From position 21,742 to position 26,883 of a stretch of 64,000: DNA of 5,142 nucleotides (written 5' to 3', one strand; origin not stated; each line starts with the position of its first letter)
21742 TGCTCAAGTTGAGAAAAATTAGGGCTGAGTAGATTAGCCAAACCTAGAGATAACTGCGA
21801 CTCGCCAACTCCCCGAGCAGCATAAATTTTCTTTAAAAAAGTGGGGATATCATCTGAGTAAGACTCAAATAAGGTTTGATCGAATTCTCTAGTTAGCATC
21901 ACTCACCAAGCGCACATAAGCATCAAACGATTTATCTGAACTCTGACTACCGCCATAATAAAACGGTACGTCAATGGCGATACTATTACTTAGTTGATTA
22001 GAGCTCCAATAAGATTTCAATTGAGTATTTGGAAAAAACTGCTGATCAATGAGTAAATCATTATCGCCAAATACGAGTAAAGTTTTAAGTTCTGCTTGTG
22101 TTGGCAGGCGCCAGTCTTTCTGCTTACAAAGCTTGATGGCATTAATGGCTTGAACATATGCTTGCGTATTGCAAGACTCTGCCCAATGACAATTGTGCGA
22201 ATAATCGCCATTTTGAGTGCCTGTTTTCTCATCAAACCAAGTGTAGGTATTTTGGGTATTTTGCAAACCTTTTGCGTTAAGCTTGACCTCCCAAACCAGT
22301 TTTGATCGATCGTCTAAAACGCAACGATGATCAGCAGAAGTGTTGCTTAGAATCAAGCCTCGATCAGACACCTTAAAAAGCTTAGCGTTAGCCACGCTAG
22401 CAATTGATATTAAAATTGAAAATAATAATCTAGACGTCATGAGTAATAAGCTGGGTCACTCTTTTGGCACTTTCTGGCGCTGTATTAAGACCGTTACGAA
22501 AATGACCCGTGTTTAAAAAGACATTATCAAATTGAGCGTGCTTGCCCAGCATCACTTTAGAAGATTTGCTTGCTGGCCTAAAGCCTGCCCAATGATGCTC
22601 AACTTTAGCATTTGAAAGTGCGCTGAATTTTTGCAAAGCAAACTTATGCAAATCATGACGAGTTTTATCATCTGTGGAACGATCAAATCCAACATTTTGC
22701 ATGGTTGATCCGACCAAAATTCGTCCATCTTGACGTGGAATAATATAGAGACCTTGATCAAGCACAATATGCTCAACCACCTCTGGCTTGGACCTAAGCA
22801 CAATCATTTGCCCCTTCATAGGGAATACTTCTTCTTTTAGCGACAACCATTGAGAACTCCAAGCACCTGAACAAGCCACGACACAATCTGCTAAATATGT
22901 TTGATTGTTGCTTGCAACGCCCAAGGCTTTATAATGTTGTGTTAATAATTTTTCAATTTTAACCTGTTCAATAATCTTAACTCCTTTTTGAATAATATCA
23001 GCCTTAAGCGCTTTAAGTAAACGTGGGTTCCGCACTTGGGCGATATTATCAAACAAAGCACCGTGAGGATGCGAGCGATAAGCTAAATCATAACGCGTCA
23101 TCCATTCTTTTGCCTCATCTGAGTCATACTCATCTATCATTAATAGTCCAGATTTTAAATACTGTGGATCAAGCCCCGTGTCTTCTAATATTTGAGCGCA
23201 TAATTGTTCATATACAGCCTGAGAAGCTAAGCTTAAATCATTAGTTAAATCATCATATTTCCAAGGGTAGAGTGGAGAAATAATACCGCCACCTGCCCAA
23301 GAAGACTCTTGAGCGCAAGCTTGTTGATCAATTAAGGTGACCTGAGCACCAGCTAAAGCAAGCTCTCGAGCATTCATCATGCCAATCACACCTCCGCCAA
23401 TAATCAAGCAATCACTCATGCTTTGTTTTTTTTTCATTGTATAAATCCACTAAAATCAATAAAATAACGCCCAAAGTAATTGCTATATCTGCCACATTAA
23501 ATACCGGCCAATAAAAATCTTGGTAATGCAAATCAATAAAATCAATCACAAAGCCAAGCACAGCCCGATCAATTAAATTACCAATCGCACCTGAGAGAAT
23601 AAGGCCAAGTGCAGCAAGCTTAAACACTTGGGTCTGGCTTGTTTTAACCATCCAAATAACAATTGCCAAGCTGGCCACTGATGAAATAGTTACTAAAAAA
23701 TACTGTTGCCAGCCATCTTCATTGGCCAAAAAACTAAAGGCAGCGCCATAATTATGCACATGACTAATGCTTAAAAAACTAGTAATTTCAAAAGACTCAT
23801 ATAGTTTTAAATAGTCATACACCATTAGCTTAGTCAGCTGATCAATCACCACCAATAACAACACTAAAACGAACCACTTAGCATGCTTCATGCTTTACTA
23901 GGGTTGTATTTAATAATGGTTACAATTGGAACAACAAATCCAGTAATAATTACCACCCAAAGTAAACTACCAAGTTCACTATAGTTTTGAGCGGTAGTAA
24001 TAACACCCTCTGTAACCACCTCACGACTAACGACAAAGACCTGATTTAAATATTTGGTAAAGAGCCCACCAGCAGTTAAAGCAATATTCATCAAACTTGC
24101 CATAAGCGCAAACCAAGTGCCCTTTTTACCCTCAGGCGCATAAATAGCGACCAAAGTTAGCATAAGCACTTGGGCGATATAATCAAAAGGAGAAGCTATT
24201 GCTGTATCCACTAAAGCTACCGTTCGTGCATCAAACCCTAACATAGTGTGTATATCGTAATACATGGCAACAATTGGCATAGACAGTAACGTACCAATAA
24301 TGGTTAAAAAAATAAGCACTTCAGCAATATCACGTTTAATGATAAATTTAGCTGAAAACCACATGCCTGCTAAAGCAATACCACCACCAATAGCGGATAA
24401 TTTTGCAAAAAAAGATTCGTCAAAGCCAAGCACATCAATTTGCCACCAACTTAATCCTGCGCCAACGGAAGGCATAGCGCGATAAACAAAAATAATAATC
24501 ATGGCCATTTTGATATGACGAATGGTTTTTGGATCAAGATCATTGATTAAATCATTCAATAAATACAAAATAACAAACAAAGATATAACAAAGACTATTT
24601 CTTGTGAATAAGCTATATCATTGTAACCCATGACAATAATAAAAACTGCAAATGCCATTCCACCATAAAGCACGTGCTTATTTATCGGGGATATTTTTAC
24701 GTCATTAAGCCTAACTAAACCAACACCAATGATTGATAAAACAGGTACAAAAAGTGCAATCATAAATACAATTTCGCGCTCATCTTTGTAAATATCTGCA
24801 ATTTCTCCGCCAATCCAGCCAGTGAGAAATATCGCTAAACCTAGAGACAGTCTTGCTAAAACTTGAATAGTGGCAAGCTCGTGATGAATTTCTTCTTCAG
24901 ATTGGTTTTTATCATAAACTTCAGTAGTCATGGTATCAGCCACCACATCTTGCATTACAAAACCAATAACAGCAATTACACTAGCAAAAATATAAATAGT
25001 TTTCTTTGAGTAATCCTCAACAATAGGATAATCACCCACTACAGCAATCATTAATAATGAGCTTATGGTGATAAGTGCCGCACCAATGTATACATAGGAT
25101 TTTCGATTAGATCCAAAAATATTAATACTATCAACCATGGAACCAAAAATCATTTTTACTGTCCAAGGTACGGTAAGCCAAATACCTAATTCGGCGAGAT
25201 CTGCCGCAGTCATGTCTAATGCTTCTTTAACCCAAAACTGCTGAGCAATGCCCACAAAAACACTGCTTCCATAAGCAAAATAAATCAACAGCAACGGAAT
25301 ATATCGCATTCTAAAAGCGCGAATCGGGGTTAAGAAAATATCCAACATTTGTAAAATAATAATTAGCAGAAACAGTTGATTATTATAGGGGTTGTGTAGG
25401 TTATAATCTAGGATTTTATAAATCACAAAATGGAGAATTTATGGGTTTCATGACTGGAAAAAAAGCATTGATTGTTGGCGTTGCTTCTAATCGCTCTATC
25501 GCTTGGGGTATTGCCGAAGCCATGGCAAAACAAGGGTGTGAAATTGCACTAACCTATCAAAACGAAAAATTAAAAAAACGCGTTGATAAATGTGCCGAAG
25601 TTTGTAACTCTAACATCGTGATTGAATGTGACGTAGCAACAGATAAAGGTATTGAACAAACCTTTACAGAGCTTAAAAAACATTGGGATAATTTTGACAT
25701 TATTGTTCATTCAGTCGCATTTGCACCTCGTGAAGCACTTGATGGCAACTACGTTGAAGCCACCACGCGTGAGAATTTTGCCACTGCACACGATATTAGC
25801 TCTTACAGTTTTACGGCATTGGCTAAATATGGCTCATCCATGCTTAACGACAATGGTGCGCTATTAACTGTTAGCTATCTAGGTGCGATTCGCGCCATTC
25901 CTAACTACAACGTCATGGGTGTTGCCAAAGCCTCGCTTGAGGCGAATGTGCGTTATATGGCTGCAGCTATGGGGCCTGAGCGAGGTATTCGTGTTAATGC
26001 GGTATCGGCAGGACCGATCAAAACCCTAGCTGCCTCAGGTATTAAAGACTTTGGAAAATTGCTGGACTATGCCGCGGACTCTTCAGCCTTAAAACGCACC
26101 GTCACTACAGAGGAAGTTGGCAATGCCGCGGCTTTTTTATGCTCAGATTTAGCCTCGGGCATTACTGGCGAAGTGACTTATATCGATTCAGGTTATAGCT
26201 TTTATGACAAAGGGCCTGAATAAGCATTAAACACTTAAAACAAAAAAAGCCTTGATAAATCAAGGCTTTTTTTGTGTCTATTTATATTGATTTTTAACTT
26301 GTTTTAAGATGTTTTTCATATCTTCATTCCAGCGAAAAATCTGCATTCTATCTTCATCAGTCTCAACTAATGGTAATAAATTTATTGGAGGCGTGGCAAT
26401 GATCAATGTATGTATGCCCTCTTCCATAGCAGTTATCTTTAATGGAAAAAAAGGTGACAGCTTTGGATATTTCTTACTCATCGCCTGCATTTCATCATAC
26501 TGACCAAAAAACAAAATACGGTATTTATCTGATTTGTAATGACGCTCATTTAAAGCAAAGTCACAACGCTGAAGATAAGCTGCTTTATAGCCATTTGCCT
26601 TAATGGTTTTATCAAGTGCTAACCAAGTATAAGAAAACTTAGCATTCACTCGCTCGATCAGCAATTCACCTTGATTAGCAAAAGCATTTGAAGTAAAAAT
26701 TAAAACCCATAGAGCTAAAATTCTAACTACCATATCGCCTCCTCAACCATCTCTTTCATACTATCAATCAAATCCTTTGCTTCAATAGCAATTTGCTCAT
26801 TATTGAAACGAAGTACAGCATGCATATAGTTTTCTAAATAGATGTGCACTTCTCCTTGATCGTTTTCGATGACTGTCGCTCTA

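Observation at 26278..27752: Periplasmic dihaem cytochrome c-DUF302 fusion plus a partner DUF302: candidate undescribed redox module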

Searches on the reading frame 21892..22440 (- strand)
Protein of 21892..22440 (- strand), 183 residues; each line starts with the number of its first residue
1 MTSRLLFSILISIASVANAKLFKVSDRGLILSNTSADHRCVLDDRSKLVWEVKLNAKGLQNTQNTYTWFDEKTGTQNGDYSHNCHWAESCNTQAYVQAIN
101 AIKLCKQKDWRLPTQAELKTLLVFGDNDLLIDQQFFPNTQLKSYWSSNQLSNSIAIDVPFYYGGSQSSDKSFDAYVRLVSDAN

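Call 68: search_protein_families(library=pfam, proteins=[window:21892-22440:-], max_evalue=0.00001)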
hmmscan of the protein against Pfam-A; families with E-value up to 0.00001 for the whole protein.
window:21892-22440:- (183 aa): 1 family
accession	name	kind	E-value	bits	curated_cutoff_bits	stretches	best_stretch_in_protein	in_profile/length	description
PF07603.17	Lcl_C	-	6.3e-23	81.7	34.9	1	40-179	2-116/117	Lcl C-terminal domain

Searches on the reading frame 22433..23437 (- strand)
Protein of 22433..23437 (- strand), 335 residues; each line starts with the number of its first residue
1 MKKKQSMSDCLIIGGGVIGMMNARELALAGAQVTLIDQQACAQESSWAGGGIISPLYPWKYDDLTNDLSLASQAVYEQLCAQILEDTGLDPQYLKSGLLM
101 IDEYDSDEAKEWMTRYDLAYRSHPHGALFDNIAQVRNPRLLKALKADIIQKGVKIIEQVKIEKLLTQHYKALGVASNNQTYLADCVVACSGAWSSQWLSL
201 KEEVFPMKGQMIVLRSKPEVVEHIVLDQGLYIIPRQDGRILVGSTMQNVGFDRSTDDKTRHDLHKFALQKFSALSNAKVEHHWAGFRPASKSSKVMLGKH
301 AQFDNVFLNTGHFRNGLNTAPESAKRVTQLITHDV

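Call 68: search_protein_families(library=pfam, proteins=[window:22433-23437:-], max_evalue=0.00001)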
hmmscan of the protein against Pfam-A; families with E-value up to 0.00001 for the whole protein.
window:22433-23437:- (335 aa): 5 families
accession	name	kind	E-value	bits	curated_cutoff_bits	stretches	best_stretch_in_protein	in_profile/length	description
PF01266.30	DAO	-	9.5e-59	200.1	27.9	1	9-330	1-353/353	FAD dependent oxidoreductase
PF03486.20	HI0933_like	-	3.4e-11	43.5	50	1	9-194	2-166/244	HI0933-like protein Rossmann domain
PF07992.20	Pyr_redox_2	-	1.2e-07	31.9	26.1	0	6-38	141-173/291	Pyridine nucleotide-disulphide oxidoreductase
PF01494.25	FAD_binding_3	-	1.7e-07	31.3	22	0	9-46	3-40/349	FAD binding domain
PF00890.30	FAD_binding_2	-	1.9e-07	31.1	20.4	1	9-195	1-206/414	FAD binding domain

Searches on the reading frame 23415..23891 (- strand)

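Call 68: search_protein_families(library=pfam, proteins=[window:23415-23891:-], max_evalue=0.00001)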
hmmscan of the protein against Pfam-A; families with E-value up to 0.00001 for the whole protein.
window:23415-23891:- (159 aa): 1 family
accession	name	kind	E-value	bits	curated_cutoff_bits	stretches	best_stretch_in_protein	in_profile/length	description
PF01252.23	Peptidase_A8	-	5e-41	140.7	25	1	9-147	1-138/142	Signal peptidase (SPase) II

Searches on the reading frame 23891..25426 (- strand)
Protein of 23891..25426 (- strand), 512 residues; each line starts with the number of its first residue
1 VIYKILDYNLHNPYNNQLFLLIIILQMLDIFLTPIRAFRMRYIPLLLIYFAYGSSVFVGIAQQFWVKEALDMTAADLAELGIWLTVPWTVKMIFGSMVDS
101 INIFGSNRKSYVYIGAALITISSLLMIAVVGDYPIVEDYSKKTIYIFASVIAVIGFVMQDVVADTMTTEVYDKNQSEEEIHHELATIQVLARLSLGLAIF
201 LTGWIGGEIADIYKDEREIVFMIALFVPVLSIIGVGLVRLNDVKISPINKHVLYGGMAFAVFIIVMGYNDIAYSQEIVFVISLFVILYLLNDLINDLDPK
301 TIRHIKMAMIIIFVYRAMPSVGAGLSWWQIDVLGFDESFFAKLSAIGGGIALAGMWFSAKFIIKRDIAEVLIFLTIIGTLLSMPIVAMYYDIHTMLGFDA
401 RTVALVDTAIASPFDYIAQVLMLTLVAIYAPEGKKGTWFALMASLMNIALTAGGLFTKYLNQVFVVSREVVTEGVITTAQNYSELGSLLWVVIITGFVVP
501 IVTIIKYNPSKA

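Call 68: search_protein_families(library=pfam, proteins=[window:23891-25426:-], max_evalue=0.00001)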
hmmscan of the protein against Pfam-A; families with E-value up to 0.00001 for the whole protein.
window:23891-25426:- (512 aa): 1 family
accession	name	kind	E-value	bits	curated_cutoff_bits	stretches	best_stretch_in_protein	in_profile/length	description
PF03092.22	BT1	-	4.1e-19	69.1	22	1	57-504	7-411/432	BT1 family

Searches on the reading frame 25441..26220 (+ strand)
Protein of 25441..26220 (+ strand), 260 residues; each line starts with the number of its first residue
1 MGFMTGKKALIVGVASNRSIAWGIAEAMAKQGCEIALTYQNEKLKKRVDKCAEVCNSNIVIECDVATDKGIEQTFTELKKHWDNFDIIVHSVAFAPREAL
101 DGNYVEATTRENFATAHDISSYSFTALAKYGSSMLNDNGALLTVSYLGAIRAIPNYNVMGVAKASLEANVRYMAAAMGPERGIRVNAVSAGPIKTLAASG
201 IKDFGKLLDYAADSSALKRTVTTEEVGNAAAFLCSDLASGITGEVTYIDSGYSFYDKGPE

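Call 68: search_protein_families(library=pfam, proteins=[window:25441-26220:+], max_evalue=0.00001)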
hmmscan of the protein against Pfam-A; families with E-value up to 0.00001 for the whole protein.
window:25441-26220:+ (260 aa): 2 families
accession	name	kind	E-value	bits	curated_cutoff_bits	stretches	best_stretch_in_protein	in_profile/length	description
PF13561.12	adh_short_C2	-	2.6e-86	289.5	27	1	13-253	1-236/236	Enoyl-(Acyl carrier protein) reductase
PF00106.31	adh_short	-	2.6e-16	60.1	26.6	1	8-198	2-187/195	short chain dehydrogenase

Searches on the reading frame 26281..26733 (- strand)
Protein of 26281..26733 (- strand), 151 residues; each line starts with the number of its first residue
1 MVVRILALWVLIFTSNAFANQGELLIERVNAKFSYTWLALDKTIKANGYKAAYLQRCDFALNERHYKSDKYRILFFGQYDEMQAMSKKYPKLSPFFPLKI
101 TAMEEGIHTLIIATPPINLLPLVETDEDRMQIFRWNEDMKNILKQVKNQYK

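Call 3: search_protein_families(library=pfam, proteins=[window:26281-26733:-], max_evalue=1)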
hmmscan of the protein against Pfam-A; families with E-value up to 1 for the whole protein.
window:26281-26733:- (151 aa): 1 family
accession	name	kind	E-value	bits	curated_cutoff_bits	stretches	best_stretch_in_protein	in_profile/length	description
PF03625.19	DUF302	-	0.027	14.8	23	1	67-114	13-61/63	Domain of unknown function DUF302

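Call 4: search_protein_families(library=ncbifam, proteins=[window:26281-26733:-], max_evalue=1)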
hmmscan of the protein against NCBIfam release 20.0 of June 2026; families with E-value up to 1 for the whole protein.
window:26281-26733:- (151 aa): 0 families

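Call 12: search_solved_structures(query=window:26281-26733:-, max_evalue=10)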
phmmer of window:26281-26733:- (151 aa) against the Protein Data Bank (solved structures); distinct sequences matched with E-value up to 10: 1.
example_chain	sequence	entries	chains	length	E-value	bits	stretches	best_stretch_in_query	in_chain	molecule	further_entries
1yw4_A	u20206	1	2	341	0.92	12.9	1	50-139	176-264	Succinylglutamate desuccinylase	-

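Call 23: find_homologous_proteins(query=window:26281-26733:-)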
Query window:26281-26733:- (151 aa): 28 proteins with E <= 0.001 among 35 candidates.
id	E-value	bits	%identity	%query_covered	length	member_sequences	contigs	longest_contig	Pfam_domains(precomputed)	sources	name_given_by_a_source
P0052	4.4e-95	333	99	100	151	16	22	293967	-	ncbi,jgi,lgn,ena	jgi:uncharacterized protein (DUF302 family)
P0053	1.9e-82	292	85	100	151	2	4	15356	PF03625.21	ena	-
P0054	6.8e-81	287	87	100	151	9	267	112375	PF03625.21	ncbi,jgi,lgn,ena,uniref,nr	ncbi:hypothetical protein [Candidatus Thioglobus sp.]|jgi:uncharacterized protein (DUF302 family)|un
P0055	1.8e-78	280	85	100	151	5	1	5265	PF03625.21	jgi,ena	-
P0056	2.6e-77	276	82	100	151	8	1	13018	PF03625.21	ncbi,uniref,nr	ncbi:hypothetical protein [Candidatus Thioglobus sp.]|uniref:hypothetical protein n=1 Tax=Candidatus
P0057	7.2e-77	274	81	100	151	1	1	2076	-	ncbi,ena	-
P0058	1.8e-74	267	77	100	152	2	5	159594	PF03625.21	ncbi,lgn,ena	-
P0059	2.7e-73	263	77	100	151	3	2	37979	-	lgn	-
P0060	9.5e-73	261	76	100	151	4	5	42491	-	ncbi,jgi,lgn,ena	jgi:hypothetical protein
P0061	9.8e-73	261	77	100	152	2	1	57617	PF03625.21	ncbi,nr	ncbi:hypothetical protein CRYPA_1900 [uncultured Candidatus Thioglobus sp.]|nr:hypothetical protein 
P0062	9.9e-73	261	78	100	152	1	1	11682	PF03625.21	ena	-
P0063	7.6e-72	258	77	100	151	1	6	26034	PF03625.21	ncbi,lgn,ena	-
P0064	4.1e-68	246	72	99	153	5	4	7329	PF03625.21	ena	-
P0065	1.1e-67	245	73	100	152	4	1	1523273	-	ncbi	-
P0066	1.2e-67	244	71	100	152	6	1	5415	PF03625.21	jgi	-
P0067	8.6e-67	242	72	100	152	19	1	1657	PF03625.21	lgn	-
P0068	4.7e-66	239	70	100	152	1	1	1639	PF03625.21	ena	-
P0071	5.2e-62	226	67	99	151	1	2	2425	PF03625.21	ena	-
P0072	1.7e-61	225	65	99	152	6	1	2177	PF03625.21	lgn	-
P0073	3.9e-61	223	74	89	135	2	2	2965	PF03625.21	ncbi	-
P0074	8.8e-59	216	65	99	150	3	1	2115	PF03625.21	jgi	jgi:uncharacterized protein (DUF302 family)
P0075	5.6e-49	184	60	93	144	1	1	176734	PF03625.21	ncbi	-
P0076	1.7e-35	140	47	99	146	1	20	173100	PF03625.21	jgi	jgi:uncharacterized protein (DUF302 family)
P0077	1.3e-34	137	44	99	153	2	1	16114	PF03625.21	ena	-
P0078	2.3e-34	137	47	99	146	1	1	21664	PF03625.21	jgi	jgi:uncharacterized protein (DUF302 family)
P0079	1.6e-31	127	43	96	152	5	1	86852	PF03625.21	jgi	jgi:uncharacterized protein (DUF302 family)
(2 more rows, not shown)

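Call 42: predict_structure(alignment_id=A3)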
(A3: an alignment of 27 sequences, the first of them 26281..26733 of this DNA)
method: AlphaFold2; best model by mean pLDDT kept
length: 151 residues; sequences in the alignment: 27
mean_pLDDT: 85.4   pTM: 0.76
mean pLDDT of the five models: 85.4, 85.1, 84.4, 83.9, 82.0
residues with pLDDT >= 90: 103; 70-90: 19; 50-70: 21; < 50: 8
segments of 3 or more residues with pLDDT < 50: 15-21
pLDDT, mean of each block of 10 residues (from residue 1): 55 46 83 95 96 73 72 92 97 94 91 94 97 97 97 83
secondary structure, 60 per line:
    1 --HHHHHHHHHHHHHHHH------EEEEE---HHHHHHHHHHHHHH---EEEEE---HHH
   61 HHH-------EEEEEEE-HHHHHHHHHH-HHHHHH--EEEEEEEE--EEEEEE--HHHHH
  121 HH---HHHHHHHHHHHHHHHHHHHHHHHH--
elements in order: H3-18 E25-29 H33-46 E50-54 H58-63 E71-77 H79-88 H90-95 E98-105 E108-113 H116-122 H126-149

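Call 46: fold_search(model_id=the predicted structure, library=pdb)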
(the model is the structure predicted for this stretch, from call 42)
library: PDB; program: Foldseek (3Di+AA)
matches with E <= 10: 779; with E <= 0.001: 5
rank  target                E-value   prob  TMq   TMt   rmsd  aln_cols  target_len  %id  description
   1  1q9u_A                1.2e-06  1.00  0.56  0.64   4.8       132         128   15  Crystal structure of uncharacterized conserved protein DUF302 from Bacillus stearothermophilus (released 2004-03-02)
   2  7tj1_A                6.9e-06  1.00  0.66  0.75   3.4       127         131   11  Crystal Structure of the Putative Fluoride Ion Transporter CrcB Bab1_1389 from Brucella abortus (released 2022-01-26)
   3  7tj1_C                8.4e-06  1.00  0.67  0.76   3.2       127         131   11  Crystal Structure of the Putative Fluoride Ion Transporter CrcB Bab1_1389 from Brucella abortus (released 2022-01-26)
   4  7tj1_D                1.2e-05  1.00  0.68  0.76   3.2       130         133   12  Crystal Structure of the Putative Fluoride Ion Transporter CrcB Bab1_1389 from Brucella abortus (released 2022-01-26)
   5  1j3m_A                1.2e-05  1.00  0.58  0.67   4.1       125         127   10  Crystal structure of the conserved hypothetical protein TT1751 from Thermus thermophilus HB8 (released 2004-05-18)
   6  2laf_MODEL_1_A        2.0e-02  0.95  0.39  0.50   7.2       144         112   11  NMR solution structure of the N-terminal domain of the E. coli lipoprotein BamC (released 2011-06-01)
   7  6pny                  4.5e-02  0.93  0.37  0.46   5.7       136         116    8  X-ray Structure of Flpp3 (released 2020-02-26)
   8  4yom_A                4.8e-02  0.77  0.32  0.42   6.5       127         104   10  Structure of SAD kinase (released 2015-12-16)
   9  5wi2_A                5.9e-02  0.80  0.31  0.46   6.9       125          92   10  Crystal structure of the KA1 domain from human Chk1 (released 2017-10-04)
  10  8ure_A                7.1e-02  0.28  0.19  0.08  14.9       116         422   10  CryoEM Structure of Allosterically Switchable De Novo Protein sr312, in Open State with Effector Peptide (released 2024-08-14)
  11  6mrs                  9.1e-02  0.41  0.21  0.36  12.5        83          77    8  De novo designed protein Peak6 (released 2019-06-12)
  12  4dsc_B                1.0e-01  0.20  0.26  0.24   8.9       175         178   12  Complex structure of abscisic acid receptor PYL3 with (+)-ABA in spacegroup of H32 at 1.95A (released 2012-06-06)
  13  1in0_A                1.1e-01  0.08  0.16  0.15  16.5       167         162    8  YAJQ PROTEIN (HI1034) (released 2003-06-10)
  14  2ya3_A                1.2e-01  0.47  0.31  0.42   7.2       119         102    8  STRUCTURE OF THE REGULATORY FRAGMENT OF MAMMALIAN AMPK IN COMPLEX WITH COUMARIN ADP (released 2011-03-16)
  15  4jda_C                1.3e-01  0.10  0.21  0.20   9.8       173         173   13  Complex structure of abscisic acid receptor PYL3 with (-)-ABA (released 2013-07-24)
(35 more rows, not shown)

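Call 67: search_solved_structures(query=A3, max_evalue=10, show_alignments=3)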
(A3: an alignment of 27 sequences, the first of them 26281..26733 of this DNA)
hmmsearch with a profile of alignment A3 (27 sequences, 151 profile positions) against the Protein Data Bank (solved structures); distinct sequences matched with E-value up to 10: 3.
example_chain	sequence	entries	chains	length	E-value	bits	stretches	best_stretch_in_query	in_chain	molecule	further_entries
8k7t_A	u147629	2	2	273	0.26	14.4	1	28-127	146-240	High affinity immunoglobulin epsilon receptor subunit alpha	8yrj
3wwt_B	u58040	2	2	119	0.3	14.2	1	71-106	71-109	C' protein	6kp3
9fwa_A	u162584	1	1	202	0.88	12.7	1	34-91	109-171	Retroaldolase 36 (RAD36)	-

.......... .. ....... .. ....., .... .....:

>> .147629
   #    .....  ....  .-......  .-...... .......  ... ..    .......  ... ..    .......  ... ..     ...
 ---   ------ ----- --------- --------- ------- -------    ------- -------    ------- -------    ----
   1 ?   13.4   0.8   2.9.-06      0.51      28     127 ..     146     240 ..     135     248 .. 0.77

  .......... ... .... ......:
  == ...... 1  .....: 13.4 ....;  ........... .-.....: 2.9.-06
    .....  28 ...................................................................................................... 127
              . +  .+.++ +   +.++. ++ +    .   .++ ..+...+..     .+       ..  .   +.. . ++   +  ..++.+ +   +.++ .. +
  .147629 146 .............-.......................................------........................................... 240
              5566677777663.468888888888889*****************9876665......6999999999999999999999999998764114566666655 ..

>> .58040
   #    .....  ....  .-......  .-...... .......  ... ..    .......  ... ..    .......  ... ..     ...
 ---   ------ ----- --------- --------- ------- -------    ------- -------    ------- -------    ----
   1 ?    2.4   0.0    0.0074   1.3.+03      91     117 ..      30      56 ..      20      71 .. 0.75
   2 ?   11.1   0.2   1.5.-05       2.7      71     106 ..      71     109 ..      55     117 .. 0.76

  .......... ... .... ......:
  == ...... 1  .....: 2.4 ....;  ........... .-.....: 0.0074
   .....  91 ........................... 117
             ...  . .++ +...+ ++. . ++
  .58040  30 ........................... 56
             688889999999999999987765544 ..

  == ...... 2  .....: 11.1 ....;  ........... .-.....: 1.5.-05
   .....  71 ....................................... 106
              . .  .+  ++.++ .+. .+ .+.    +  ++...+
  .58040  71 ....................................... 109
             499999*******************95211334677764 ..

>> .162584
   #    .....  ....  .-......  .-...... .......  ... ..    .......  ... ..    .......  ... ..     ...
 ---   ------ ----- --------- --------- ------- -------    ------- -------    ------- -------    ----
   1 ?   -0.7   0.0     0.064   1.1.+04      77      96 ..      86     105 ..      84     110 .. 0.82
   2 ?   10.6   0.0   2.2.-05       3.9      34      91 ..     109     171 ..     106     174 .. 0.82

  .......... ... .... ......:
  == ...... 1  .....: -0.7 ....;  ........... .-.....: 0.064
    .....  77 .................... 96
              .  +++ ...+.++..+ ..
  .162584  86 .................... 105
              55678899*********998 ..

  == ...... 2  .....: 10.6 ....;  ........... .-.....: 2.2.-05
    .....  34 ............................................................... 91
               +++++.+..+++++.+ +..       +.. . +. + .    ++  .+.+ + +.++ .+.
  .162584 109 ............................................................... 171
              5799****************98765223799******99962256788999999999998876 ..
